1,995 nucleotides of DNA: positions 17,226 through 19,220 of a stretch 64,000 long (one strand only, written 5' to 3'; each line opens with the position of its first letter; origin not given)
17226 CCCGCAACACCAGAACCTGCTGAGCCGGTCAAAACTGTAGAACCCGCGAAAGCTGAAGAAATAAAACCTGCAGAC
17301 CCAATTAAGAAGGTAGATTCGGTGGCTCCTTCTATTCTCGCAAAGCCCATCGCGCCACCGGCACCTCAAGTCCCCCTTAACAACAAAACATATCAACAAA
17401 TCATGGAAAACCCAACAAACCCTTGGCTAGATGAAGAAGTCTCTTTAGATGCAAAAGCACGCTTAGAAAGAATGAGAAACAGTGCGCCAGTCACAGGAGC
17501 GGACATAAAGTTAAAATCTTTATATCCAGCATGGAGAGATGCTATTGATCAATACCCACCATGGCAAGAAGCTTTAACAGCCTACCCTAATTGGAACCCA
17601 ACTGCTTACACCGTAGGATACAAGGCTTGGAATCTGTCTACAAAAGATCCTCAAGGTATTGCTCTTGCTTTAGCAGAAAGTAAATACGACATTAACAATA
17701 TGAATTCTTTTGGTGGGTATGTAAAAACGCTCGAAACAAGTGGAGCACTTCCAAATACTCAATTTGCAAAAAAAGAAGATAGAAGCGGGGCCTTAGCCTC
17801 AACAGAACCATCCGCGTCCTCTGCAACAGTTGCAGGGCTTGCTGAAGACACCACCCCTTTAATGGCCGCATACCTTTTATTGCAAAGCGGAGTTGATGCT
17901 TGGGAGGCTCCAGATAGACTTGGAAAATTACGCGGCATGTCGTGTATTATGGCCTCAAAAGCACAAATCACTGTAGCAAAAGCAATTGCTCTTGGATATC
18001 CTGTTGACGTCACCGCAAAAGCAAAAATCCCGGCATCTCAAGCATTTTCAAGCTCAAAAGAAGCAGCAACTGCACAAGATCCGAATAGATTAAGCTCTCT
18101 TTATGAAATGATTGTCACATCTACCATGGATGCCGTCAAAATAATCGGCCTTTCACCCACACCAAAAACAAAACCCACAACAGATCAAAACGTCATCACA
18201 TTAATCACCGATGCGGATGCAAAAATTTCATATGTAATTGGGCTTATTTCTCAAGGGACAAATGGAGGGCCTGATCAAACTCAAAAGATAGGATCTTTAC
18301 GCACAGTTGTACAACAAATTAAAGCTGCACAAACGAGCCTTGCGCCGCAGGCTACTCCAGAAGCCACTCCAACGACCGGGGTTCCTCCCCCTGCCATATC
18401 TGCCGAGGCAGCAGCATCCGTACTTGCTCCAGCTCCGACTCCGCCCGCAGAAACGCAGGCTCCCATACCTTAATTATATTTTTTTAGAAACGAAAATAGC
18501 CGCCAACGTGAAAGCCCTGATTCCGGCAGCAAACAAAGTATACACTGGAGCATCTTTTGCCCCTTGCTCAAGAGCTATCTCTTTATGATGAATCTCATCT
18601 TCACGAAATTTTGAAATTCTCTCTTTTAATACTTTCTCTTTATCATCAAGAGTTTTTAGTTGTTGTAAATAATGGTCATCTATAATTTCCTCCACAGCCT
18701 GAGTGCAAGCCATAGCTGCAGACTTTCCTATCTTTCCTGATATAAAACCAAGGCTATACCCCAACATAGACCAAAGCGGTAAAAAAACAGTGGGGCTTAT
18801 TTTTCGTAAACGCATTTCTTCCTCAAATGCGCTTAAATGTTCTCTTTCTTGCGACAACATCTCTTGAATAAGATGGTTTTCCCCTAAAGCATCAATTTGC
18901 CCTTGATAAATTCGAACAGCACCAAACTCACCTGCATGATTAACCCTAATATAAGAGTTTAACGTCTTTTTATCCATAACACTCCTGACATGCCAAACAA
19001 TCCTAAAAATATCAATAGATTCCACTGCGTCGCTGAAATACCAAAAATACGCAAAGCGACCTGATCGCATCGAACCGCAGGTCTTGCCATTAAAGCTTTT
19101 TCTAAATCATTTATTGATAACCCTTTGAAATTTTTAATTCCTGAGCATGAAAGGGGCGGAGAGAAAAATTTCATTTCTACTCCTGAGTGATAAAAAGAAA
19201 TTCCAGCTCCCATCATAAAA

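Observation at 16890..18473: Secreted A/P-rich protein with an in-frame (CCAGCT)9 microsatellite encoding a (PA)n tract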

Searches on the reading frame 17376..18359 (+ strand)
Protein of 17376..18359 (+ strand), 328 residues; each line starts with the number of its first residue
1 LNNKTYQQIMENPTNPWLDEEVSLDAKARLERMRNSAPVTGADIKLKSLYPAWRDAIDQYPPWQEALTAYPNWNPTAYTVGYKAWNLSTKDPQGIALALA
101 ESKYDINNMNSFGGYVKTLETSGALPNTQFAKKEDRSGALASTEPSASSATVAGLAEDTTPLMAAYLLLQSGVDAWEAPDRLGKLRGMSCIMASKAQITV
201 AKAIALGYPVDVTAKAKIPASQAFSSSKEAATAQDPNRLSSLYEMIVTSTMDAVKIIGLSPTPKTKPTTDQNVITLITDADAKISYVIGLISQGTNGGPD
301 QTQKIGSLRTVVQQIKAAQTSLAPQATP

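Call 23: search_solved_structures(query=A3, max_evalue=10)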
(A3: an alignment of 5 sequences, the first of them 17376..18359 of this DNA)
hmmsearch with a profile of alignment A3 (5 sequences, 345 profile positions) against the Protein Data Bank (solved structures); distinct sequences matched with E-value up to 10: 1.
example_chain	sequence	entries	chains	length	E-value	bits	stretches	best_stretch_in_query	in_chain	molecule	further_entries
3om0_A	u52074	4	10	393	2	10.9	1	253-291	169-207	Glutamate receptor, ionotropic kainate 5 | Glutamate receptor ionotropic, kainate 5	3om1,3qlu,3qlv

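Call 27: search_protein_representatives(alignment_id=A3)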
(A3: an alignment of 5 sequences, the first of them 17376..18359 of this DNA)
Query: 5 sequences, 345 profile positions. Proteins with E-value up to 0.001 (for the whole library): 4; up to 1e-10: 4; up to 1e-30: 3. The best 4 are listed.
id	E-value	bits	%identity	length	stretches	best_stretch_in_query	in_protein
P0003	2.2e-192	655.3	-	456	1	1-345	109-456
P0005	1.2e-72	261.6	-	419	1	5-336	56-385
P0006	5.7e-72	259.3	-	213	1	164-338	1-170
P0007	8.1e-24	100.9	-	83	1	262-344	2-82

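Call 30: find_encoding_contigs(protein=P0005, flank=8000)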
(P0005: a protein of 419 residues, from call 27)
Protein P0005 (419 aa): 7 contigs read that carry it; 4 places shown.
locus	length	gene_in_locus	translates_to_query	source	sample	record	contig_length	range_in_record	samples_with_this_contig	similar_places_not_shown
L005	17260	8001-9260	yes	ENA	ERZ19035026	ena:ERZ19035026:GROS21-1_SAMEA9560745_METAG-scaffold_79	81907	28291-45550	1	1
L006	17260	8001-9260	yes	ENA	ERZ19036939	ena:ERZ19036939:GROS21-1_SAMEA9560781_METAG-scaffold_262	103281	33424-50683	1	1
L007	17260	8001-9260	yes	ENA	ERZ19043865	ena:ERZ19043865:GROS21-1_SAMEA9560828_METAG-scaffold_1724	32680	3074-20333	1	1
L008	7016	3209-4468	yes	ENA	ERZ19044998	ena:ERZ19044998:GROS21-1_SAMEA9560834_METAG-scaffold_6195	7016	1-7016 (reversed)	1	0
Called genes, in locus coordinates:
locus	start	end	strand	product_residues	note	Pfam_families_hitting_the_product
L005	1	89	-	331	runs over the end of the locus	PF00005:ABC_tran, PF13304:AAA_21 (faint), PF08352:oligo_HPY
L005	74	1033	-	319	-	PF00005:ABC_tran, PF02463:SMC_N (weak), PF13304:AAA_21 (weak), PF08352:oligo_HPY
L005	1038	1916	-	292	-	PF12911:OppC_N, PF00528:BPD_transp_1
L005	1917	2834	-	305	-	PF19300:BPD_transp_1_N, PF00528:BPD_transp_1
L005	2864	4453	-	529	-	PF00496:SBP_bac_5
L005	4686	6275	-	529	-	PF00496:SBP_bac_5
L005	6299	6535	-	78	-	-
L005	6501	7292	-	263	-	PF01996:F420_ligase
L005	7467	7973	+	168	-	PF06242:TrcR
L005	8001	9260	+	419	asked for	-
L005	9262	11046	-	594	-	PF03717:PBP_dimer, PF00905:Transpeptidase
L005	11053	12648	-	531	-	-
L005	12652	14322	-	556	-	PF02463:SMC_N (faint), PF00005:ABC_tran, PF00931:NB-ARC (faint), PF01926:MMR_HSR1 (faint), PF13238:AAA_18 (faint), PF13304:AAA_21 (faint), PF12848:ABC_tran_Xtn, PF00005:ABC_tran, +4 more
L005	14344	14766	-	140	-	PF00430:ATP-synt_B (weak)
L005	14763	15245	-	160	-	PF02326:YMF19, PF00430:ATP-synt_B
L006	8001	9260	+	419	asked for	-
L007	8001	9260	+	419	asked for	-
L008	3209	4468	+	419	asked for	-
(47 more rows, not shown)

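Call 31: find_encoding_contigs(protein=P0006, flank=8000)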
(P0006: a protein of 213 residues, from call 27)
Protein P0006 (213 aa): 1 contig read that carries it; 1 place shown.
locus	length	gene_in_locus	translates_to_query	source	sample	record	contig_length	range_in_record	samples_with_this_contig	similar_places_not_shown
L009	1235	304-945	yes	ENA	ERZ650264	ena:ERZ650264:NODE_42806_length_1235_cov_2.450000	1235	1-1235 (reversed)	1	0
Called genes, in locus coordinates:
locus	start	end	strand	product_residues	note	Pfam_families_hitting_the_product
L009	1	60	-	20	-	?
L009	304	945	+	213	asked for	-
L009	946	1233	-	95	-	?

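Call 32: predict_structure(alignment_id=A3)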
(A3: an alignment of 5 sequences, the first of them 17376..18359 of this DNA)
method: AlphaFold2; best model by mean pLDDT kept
length: 328 residues; sequences in the alignment: 5
mean_pLDDT: 51.9   pTM: 0.53
mean pLDDT of the five models: 51.9, 51.9, 50.5, 49.7, 49.4
residues with pLDDT >= 90: 0; 70-90: 96; 50-70: 62; < 50: 170
segments of 3 or more residues with pLDDT < 50: 1-154, 293-300, 322-328
pLDDT, mean of each block of 10 residues (from residue 1): 33 34 36 37 29 29 29 30 32 34 31 31 27 25 26 53 84 77 75 83 79 81 85 75 74 68 66 68 64 46 63 67 40
secondary structure, 60 per line:
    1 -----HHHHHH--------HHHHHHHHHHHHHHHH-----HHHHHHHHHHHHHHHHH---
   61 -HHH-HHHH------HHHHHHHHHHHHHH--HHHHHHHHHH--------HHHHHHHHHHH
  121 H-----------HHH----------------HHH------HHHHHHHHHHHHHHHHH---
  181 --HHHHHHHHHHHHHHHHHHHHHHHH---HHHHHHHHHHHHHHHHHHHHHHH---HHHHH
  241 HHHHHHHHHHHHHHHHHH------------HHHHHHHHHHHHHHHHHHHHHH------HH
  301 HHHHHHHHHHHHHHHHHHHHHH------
elements in order: H6-11 H20-35 H41-57 H66-69 H76-89 H92-101 H110-121 H161-177 H183-206 H210-232 H236-258 H271-292 H299-322

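Call 33: find_homologous_proteins(query=P0005, max_evalue=0.001)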
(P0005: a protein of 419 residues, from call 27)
Query P0005 (419 aa): 2 proteins with E <= 0.001 among 8000 candidates.
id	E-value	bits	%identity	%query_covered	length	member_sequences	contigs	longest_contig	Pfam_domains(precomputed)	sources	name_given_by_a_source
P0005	5.0e-272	920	100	100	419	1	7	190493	-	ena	-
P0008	1.1e-145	504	59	92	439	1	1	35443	-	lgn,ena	-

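Call 36: fold_search(model_id=the predicted structure, library=pdb)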
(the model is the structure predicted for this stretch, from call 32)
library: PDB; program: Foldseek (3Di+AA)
matches with E <= 10: 302; with E <= 0.001: 0
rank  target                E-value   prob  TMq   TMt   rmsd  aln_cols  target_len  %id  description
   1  8f6r_A                1.5e-01  0.72  0.21  0.30  17.4       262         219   13  CryoEM structure of designed modular protein oligomer C6-79 (released 2023-11-29)
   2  9l76_A                3.2e-01  0.54  0.24  0.19  14.7       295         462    6  Structures and mechanism of the nicotinamide nucleotide transhydrogenase from E. coli (released 2026-01-07)
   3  6xz4_A                3.2e-01  0.18  0.15  0.16  22.2       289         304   11  Crystal structure of TLNRD1 (released 2020-05-27)
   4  7uni_B                4.9e-01  0.38  0.23  0.29  18.0       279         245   13  De novo designed chlorophyll dimer protein with Zn pheophorbide a methyl ester, SP2-ZnPPaM (released 2023-04-19)
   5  5cwp                  5.5e-01  0.41  0.22  0.29  17.4       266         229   12  Crystal structure of de novo designed helical repeat protein DHR79 (released 2015-12-16)
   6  8rt9_F                5.8e-01  0.09  0.12  0.13  26.9       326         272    9  Stalk complex full-length structure (TrwJ/VirB5-TrwI/VirB6) from the fully-assembled R388 type IV secretion system det (released 2024-06-19)
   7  5cwi                  6.1e-01  0.44  0.24  0.32  17.5       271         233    9  Crystal structure of de novo designed helical repeat protein DHR18 (released 2015-12-16)
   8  6twn_B                6.1e-01  0.20  0.18  0.19  24.4       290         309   11  Crystal structure of Talin1 R7R8 in complex with CDK1 (206-223) (released 2021-05-12)
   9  8fbi                  6.1e-01  0.14  0.14  0.17  19.9       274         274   10  Improving the secretion of designed protein assemblies through negative design of cryptic transmembrane domains (released 2023-03-22)
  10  4o93_D                6.3e-01  0.23  0.20  0.24  15.3       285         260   11  Crystal structure of Thermus thermophilis transhydrogeanse domain II dimer (released 2014-12-31)
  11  8rtd_L                7.9e-01  0.09  0.13  0.14  26.7       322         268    8  Stalk-Arches-IMC structure from the fully-assembled R388 type IV secretion system determined by cryo-EM. (released 2024-06-19)
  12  4o9p_D                8.2e-01  0.20  0.21  0.24  14.8       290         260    9  Crystal structure of Thermus thermophilis transhydrogeanse domain II dimer SeMet derivative (released 2014-06-11)
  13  7rkc_B                8.6e-01  0.63  0.24  0.33  11.9       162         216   13  Computationally designed tunable C2 symmetric tandem repeat homodimer, D_3_633 (released 2022-05-18)
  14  6n4n_C                8.6e-01  0.44  0.22  0.35  11.7       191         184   16  Crystal structure of the designed protein DNCR2/danoprevir/NS3a complex (released 2019-09-11)
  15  7d7q_B                9.0e-01  0.23  0.19  0.20  13.4       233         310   10  Crystal structure of the transmembrane domain and linker region of Salpingoeca rosetta rhodopsin phosphodiesterase (released 2020-11-18)
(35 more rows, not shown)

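Call 50: predict_structure(alignment_id=A4)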
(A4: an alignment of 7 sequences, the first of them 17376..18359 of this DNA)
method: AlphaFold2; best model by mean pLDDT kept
length: 328 residues; sequences in the alignment: 7
mean_pLDDT: 53.6   pTM: 0.51
mean pLDDT of the five models: 53.6, 50.9, 50.9, 47.2, 47.2
residues with pLDDT >= 90: 0; 70-90: 99; 50-70: 54; < 50: 175
segments of 3 or more residues with pLDDT < 50: 1-158, 293-301, 321-328
pLDDT, mean of each block of 10 residues (from residue 1): 45 42 45 43 33 37 31 27 26 34 37 42 32 26 29 51 77 74 76 82 78 82 86 78 78 72 65 67 67 47 60 62 35
secondary structure, 60 per line:
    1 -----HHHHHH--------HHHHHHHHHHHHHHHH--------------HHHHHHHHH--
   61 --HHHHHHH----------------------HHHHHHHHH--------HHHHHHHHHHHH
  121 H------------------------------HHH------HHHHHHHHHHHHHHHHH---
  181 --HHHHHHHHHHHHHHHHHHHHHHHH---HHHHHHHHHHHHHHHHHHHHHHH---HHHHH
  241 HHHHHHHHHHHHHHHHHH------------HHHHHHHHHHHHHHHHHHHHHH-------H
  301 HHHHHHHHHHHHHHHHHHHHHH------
elements in order: H6-11 H20-35 H50-58 H63-69 H92-100 H109-121 H161-177 H183-206 H210-232 H236-258 H271-292 H300-322
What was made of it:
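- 17376..18359 (+): Conserved family domain, residues 163-490, predicted all-alpha. Its N-half has four ~10-residue aromatic repeats (YPAW / YPPW / YPNW / YKAW, nt 17517-17633). Its C-half (nt ~17856-18341) is predicted as a six-helix bundle. AF2 models in calls 32 and 50: pLDDT 75-85 for the C-half only, below 50 for the N-half.
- On Autotransporter / outer-membrane adhesin: The model is all-alpha (calls 32, 50).
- The structured part is predicted all-alpha (calls 32, 50).
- Tried and rejected: Two AF2 runs, with 5- and 7-sequence alignments, reached mean pLDDT of only 52-54; only the C-terminal six-helix bundle was moderately confident (calls 32, 50).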

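Call 58: search_protein_families(library=pfam, alignment_id=A4, max_evalue=10)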
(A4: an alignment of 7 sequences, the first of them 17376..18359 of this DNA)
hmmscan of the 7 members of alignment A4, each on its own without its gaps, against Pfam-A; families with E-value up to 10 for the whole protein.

A. member 1, window:17376-18359:+ (328 aa): 0 families

B. families by the number of members that match (of 7 scanned): 2 families
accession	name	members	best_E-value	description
PF19268.4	CIS_TMP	1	0.0038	Contractile injection system tape measure protein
PF25310.1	VG15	1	0.45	VG15 protein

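Call 61: fold_search(model_id=the predicted structure, library=viral)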
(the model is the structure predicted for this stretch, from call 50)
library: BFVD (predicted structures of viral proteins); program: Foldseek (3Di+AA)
matches with E <= 10: 277; with E <= 0.001: 0
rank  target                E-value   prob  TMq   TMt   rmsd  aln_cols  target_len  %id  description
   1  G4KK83                3.0e-02  0.69  0.24  0.16  28.7       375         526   13  (no name in the UniProt tables at hand)
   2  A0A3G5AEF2            3.4e-02  0.66  0.20  0.24  24.3       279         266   10  Uncharacterized protein [Hyperionvirus sp.]
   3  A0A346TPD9            7.0e-02  0.14  0.11  0.08  32.9       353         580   12  PP78/83 [Mythimna unipuncta nucleopolyhedrovirus]
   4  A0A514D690            8.8e-02  0.20  0.14  0.15  24.5       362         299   10  Uncharacterized protein [Picornavirales sp.]
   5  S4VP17                1.3e-01  0.25  0.17  0.18  27.0       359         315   12  Uncharacterized protein [Pandoravirus dulcis]
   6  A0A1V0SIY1            1.6e-01  0.20  0.14  0.18  31.1       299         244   12  Uncharacterized protein [Klosneuvirus KNV1]
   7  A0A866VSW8            2.0e-01  0.35  0.25  0.25  25.7       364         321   12  G protein-coupled receptor-4A [Elephant endotheliotropic herpesvirus 3A]
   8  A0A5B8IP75            2.0e-01  0.21  0.18  0.17  33.4       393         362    8  Uncharacterized protein [Mimiviridae sp. ChoanoV1]
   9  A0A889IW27            2.2e-01  0.12  0.15  0.11  24.6       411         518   10  Post-transcriptional regulator [Otarine gammaherpesvirus 4]
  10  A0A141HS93            3.4e-01  0.47  0.20  0.08  23.7       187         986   12  (no name in the UniProt tables at hand)
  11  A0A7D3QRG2            3.6e-01  0.11  0.13  0.13  26.3       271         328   10  DNA pilot protein [Parvoviridae sp.]
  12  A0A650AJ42            3.9e-01  0.15  0.18  0.17  24.2       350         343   12  (no name in the UniProt tables at hand)
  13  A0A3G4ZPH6            4.5e-01  0.07  0.12  0.09  30.9       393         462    9  Uncharacterized protein [Terrestrivirus sp.]
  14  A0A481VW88            4.8e-01  0.06  0.12  0.05  37.5       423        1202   12  Tape measure protein [Microbacterium phage Fireman]
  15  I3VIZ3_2              5.5e-01  0.06  0.13  0.06  27.4       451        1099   12  RNA-directed RNA polymerase [Sunshine Coast virus]
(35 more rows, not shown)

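Call 69: find_encoding_contigs(protein=P0008, flank=6000)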
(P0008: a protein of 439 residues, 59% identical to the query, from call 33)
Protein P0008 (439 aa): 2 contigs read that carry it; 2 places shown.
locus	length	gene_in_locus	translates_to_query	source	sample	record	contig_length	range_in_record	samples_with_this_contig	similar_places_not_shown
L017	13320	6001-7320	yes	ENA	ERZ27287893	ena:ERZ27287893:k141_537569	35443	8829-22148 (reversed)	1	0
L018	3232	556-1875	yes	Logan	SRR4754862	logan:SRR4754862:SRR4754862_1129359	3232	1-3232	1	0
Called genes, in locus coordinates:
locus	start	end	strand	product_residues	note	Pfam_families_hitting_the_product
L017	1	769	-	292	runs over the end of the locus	PF12911:OppC_N, PF00528:BPD_transp_1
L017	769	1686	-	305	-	PF19300:BPD_transp_1_N, PF00528:BPD_transp_1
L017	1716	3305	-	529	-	PF00496:SBP_bac_5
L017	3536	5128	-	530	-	PF00496:SBP_bac_5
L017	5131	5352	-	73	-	-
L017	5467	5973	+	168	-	PF06242:TrcR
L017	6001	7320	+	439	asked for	-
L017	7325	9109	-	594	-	PF03717:PBP_dimer, PF00905:Transpeptidase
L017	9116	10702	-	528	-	-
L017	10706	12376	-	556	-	PF02463:SMC_N (faint), PF00005:ABC_tran, PF00931:NB-ARC (faint), PF01926:MMR_HSR1 (faint), PF13173:AAA_14 (faint), PF13304:AAA_21 (faint), PF12848:ABC_tran_Xtn, PF00005:ABC_tran, +3 more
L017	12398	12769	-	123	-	-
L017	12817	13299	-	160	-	PF02326:YMF19, PF00430:ATP-synt_B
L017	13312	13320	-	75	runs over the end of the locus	PF00137:ATP-synt_C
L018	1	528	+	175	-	?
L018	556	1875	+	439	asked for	-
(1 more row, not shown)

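Call 74: search_solved_structures(query=A4, max_evalue=10)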
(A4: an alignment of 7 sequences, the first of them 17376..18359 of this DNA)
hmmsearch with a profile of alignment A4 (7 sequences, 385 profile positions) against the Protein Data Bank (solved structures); distinct sequences matched with E-value up to 10: 0.
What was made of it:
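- Tried and rejected: PDB sequence-profile searches gave nothing better than E=2 (calls 23, 74).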

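Call 75: search_protein_families(library=phrogs, proteins=[P0005], max_evalue=0.1)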
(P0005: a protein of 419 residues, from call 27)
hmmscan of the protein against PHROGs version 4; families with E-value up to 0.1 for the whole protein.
P0005 (419 aa): 0 families

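Call 79: find_homologous_proteins(query=A5, max_evalue=0.001)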
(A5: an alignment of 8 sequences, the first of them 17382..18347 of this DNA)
Query A5 (8 sequences) (322 aa, profile of the alignment): 7 proteins with E <= 0.001 among 8000 candidates.
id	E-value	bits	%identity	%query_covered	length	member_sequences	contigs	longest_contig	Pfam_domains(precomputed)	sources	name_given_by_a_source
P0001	1.6e-155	535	87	98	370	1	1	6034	-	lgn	-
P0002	6.1e-155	533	53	99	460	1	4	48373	-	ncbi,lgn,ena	-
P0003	6.8e-155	533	55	97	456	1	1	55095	-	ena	-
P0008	3.3e-147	508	40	99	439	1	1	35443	-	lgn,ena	-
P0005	3.9e-147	508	35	99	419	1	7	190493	-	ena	-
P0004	7.5e-133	461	59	86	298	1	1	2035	-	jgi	jgi:hypothetical protein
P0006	3.7e-70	255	81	50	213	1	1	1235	-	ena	-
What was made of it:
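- The family is restricted to a few uncultured lineages (calls 27, 79).
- Tried and rejected: I corrected for this with the exhaustive profile search (call 27) and a domain-only profile (call 79).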

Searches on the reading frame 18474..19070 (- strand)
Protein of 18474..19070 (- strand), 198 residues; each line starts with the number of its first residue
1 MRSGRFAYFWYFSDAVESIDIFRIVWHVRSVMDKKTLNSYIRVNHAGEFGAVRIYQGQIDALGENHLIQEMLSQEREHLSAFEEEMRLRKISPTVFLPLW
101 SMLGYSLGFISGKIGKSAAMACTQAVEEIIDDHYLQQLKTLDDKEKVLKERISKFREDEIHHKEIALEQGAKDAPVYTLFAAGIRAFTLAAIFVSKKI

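Call 21: search_protein_families(library=pfam, proteins=[window:18474-19070:-], max_evalue=0.001)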
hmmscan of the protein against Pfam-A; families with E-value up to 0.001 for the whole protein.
window:18474-19070:- (198 aa): 1 family
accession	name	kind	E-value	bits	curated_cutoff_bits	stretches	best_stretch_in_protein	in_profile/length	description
PF03232.19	COQ7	-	2.6e-53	180.6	23.5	1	36-195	2-169/169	Ubiquinone biosynthesis protein COQ7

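Call 44: find_encoding_contigs(protein=window:18474-19070:-, flank=3000, max_places=10)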
Protein window:18474-19070:- (198 aa): no gene with exactly this product is on record in the collection.
